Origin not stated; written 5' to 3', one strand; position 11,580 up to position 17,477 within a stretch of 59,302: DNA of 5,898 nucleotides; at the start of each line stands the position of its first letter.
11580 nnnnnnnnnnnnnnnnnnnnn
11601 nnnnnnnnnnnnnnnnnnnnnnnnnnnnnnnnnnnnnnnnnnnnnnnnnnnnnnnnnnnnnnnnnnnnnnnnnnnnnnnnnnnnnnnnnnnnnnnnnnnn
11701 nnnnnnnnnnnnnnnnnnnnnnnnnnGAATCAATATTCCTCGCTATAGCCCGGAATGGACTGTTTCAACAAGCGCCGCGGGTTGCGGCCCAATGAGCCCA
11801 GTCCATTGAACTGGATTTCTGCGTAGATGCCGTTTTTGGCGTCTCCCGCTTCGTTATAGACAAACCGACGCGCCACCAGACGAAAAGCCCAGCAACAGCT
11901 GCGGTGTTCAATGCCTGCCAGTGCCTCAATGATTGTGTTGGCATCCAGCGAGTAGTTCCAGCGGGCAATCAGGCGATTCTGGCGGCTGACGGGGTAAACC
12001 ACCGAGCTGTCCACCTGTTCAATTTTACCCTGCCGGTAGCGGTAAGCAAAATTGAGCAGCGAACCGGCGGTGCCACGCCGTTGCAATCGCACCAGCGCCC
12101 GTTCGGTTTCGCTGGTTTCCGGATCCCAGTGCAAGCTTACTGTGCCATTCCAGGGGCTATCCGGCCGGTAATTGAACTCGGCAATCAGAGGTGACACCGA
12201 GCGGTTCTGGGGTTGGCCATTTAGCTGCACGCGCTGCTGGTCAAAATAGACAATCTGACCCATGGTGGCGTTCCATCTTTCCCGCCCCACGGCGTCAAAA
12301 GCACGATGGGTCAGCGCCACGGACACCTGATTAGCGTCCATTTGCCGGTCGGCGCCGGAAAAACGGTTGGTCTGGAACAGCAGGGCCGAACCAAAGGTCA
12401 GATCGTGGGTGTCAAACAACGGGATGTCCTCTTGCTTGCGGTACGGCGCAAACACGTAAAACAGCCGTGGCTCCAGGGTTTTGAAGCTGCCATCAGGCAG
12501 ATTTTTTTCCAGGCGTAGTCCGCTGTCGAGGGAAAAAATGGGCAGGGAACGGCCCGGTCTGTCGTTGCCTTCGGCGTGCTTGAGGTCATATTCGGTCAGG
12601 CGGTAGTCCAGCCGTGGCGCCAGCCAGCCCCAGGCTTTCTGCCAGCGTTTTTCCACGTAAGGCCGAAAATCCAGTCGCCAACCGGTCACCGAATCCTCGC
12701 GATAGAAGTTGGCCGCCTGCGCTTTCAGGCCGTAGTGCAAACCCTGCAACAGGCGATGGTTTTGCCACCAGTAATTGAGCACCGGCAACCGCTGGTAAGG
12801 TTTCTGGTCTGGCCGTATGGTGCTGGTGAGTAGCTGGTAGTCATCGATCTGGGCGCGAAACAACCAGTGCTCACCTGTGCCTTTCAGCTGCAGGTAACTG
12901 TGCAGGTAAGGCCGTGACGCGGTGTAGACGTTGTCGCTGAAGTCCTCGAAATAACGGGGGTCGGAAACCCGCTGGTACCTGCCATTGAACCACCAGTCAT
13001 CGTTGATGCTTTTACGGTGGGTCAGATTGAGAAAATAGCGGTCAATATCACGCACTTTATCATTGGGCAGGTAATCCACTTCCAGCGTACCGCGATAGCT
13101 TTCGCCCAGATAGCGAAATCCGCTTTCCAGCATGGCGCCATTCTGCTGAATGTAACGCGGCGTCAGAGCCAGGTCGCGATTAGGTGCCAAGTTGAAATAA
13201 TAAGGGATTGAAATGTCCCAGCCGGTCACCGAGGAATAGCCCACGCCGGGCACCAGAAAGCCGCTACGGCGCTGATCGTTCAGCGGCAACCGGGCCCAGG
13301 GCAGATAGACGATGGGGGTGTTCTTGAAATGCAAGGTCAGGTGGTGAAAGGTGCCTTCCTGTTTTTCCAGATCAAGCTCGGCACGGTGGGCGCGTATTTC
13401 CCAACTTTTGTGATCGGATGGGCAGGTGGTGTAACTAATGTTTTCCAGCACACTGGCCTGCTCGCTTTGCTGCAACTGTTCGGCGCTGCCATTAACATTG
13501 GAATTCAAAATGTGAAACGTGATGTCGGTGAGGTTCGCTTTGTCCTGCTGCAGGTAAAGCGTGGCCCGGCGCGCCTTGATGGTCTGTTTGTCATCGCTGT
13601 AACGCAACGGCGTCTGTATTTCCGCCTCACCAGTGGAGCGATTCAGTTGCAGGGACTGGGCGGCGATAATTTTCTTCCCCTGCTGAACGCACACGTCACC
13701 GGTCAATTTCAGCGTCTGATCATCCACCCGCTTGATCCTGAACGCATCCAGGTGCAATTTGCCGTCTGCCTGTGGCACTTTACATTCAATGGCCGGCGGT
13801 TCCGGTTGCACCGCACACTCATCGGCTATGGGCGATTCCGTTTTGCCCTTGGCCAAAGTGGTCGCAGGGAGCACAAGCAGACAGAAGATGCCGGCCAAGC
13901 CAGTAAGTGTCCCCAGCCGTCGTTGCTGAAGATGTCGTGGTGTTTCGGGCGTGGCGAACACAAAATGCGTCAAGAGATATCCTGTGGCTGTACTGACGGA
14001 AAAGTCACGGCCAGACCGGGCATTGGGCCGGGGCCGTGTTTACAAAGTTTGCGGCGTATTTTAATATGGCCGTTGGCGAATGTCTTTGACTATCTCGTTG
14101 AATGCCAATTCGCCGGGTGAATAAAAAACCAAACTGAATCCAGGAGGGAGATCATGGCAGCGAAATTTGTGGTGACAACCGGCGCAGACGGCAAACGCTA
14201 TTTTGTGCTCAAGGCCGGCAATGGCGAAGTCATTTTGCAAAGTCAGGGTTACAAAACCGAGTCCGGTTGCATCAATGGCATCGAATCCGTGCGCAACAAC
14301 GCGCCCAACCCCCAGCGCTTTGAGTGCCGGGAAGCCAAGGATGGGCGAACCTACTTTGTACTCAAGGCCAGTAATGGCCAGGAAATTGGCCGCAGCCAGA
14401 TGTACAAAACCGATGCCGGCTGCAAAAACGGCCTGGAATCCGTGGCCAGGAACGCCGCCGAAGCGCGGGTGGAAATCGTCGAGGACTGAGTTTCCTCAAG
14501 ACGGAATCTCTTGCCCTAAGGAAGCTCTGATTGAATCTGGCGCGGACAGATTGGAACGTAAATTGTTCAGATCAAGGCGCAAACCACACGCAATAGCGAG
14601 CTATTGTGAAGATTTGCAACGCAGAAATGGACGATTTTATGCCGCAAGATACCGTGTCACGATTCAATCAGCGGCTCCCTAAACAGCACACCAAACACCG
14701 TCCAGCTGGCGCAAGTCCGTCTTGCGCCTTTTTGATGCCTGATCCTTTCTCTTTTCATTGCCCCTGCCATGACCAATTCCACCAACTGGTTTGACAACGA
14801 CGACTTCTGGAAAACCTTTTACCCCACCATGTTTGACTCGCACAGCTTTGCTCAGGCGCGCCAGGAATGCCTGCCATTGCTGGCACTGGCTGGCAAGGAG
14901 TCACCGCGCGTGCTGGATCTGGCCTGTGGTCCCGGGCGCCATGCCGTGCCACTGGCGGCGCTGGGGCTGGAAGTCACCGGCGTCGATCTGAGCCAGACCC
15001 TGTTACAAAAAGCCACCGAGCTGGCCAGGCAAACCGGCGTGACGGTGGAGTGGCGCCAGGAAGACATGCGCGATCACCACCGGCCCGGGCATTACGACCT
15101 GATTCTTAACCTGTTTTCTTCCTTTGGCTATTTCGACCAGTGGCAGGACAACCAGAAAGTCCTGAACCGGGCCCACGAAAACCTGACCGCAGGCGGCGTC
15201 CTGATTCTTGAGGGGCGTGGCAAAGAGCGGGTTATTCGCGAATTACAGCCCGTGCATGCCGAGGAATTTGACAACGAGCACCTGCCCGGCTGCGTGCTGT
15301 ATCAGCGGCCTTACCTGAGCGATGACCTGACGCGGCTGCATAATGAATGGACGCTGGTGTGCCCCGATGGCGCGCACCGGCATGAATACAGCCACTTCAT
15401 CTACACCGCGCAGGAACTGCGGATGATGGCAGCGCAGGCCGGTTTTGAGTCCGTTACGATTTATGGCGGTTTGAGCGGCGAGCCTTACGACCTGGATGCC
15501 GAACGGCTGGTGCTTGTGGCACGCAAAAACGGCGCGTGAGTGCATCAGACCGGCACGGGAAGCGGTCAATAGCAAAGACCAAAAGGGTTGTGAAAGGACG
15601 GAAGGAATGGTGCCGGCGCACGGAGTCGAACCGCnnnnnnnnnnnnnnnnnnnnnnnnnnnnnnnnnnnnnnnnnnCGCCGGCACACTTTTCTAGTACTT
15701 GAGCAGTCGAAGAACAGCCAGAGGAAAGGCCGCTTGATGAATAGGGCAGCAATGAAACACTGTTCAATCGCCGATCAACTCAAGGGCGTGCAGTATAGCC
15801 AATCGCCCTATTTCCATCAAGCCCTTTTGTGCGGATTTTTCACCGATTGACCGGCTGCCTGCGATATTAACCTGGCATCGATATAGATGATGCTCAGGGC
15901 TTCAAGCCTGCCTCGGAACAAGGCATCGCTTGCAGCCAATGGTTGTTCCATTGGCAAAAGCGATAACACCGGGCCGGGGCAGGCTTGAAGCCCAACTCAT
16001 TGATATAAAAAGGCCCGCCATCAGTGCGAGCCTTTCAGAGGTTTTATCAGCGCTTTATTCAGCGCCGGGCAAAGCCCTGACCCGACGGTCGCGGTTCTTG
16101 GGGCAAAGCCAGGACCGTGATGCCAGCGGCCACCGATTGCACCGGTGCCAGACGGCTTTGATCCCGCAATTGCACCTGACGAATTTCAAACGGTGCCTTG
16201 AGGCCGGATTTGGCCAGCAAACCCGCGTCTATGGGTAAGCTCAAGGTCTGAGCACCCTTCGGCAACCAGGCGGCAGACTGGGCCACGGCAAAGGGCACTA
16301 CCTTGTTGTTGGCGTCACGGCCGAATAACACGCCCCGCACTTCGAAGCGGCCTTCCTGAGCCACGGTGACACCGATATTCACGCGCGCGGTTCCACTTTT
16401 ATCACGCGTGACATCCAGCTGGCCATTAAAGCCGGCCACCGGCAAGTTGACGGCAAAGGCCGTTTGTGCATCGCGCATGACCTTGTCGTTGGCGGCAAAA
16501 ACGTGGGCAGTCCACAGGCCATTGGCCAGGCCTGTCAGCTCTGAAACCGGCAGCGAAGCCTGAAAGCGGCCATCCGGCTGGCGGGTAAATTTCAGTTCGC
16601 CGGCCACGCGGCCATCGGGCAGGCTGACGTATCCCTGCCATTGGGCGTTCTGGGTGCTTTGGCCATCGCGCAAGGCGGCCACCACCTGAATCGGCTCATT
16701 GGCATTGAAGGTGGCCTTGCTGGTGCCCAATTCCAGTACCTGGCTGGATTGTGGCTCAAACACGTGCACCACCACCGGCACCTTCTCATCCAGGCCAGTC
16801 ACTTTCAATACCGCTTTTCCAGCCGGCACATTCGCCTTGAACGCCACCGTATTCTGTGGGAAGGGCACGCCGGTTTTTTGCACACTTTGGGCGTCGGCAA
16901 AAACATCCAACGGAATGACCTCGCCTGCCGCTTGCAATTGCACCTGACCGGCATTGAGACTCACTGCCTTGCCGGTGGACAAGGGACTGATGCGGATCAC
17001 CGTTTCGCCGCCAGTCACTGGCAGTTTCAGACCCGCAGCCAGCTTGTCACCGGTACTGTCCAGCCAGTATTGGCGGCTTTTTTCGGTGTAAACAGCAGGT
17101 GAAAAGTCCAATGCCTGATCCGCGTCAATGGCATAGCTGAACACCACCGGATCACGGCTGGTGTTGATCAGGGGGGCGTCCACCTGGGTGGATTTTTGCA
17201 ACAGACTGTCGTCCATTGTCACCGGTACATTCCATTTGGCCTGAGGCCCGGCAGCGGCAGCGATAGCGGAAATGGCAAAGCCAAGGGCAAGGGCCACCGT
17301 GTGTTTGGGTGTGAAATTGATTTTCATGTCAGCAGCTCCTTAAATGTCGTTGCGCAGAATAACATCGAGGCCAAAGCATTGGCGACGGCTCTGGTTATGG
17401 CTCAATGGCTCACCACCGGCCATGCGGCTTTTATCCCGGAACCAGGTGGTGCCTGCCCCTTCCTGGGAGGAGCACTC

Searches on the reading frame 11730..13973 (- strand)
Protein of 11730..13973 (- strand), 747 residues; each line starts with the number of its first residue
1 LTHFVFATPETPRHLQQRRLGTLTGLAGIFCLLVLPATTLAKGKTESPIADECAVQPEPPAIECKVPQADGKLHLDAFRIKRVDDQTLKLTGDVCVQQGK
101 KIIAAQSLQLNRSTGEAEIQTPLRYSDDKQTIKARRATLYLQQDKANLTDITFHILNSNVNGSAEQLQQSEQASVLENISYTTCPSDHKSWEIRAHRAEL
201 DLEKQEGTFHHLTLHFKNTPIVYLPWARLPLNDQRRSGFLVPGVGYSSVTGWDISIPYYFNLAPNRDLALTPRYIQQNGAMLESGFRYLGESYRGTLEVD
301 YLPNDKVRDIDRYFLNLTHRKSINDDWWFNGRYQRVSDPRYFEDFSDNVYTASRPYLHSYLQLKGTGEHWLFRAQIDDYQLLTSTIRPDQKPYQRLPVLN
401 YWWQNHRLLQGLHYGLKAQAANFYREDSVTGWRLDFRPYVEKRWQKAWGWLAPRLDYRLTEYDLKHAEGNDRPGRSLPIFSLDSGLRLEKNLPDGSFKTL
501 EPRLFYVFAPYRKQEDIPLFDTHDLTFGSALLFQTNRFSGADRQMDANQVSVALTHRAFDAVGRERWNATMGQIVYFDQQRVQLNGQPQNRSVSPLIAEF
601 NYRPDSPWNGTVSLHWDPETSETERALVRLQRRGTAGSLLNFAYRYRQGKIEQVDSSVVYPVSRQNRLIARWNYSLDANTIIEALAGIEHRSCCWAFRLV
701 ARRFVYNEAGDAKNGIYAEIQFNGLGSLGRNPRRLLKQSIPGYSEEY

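Call 67: search_protein_families(library=pfam, proteins=[window:11730-13973:-], max_evalue=0.000001)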
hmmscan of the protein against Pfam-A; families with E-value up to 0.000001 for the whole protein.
window:11730-13973:- (747 aa): 1 family
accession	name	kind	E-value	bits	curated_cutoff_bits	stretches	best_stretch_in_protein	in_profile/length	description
PF04453.20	LptD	-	1.8e-87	294.6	22.4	1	311-664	2-382/384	LPS transport system D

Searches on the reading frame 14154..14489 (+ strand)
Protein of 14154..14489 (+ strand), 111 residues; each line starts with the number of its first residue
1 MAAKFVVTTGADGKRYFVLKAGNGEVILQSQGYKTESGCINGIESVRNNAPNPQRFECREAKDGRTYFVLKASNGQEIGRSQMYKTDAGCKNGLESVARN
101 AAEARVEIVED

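Call 68: search_protein_families(library=pfam, proteins=[window:14154-14489:+], max_evalue=0.000001)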
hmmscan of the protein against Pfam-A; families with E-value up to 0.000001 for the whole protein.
window:14154-14489:+ (111 aa): 1 family
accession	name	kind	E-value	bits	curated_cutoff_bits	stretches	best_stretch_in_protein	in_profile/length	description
PF07411.17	DUF1508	-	1.2e-40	137.6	22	2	12-57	3-48/48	Domain of unknown function (DUF1508)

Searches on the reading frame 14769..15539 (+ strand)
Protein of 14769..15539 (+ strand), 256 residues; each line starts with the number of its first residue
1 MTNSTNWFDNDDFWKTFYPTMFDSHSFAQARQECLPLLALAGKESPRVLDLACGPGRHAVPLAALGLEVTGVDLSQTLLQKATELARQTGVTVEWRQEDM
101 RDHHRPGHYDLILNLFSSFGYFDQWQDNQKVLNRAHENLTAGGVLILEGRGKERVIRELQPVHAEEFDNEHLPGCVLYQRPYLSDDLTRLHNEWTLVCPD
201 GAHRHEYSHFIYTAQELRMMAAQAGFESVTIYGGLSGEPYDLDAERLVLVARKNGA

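Call 49: search_protein_families(library=pfam, proteins=[window:14769-15539:+], max_evalue=0.00001)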
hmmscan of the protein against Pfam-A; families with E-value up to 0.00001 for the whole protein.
window:14769-15539:+ (256 aa): 5 families
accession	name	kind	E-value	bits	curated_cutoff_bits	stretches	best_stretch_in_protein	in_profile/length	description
PF13649.12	Methyltransf_25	-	1.6e-17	64.4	27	1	48-143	1-97/97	Methyltransferase domain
PF13489.12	Methyltransf_23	-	7.6e-14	52.2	27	1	32-229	7-162/164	Methyltransferase domain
PF13847.12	Methyltransf_31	-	1.6e-13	51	27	1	47-162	6-122/145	Methyltransferase domain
PF08241.18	Methyltransf_11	-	4.1e-13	50.2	21.2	1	49-147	1-95/95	Methyltransferase domain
PF08242.18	Methyltransf_12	-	1.8e-12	48.2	30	1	49-145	1-98/98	Methyltransferase domain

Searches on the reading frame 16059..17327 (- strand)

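Call 68: search_protein_families(library=pfam, proteins=[window:16059-17327:-], max_evalue=0.000001)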
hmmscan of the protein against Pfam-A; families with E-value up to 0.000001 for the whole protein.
window:16059-17327:- (422 aa): 2 families
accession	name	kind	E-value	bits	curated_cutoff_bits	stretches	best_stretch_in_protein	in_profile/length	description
PF20943.3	DUF4785_3rd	-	1.3e-25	90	24.5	1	308-403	9-103/106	Domain of unknown function (DUF4785) C-terminal domain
PF16024.10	DUF4785_1st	-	1.7e-22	80.6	24.2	1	55-191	4-145/145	Domain of unknown function (DUF4785) N-terminal domain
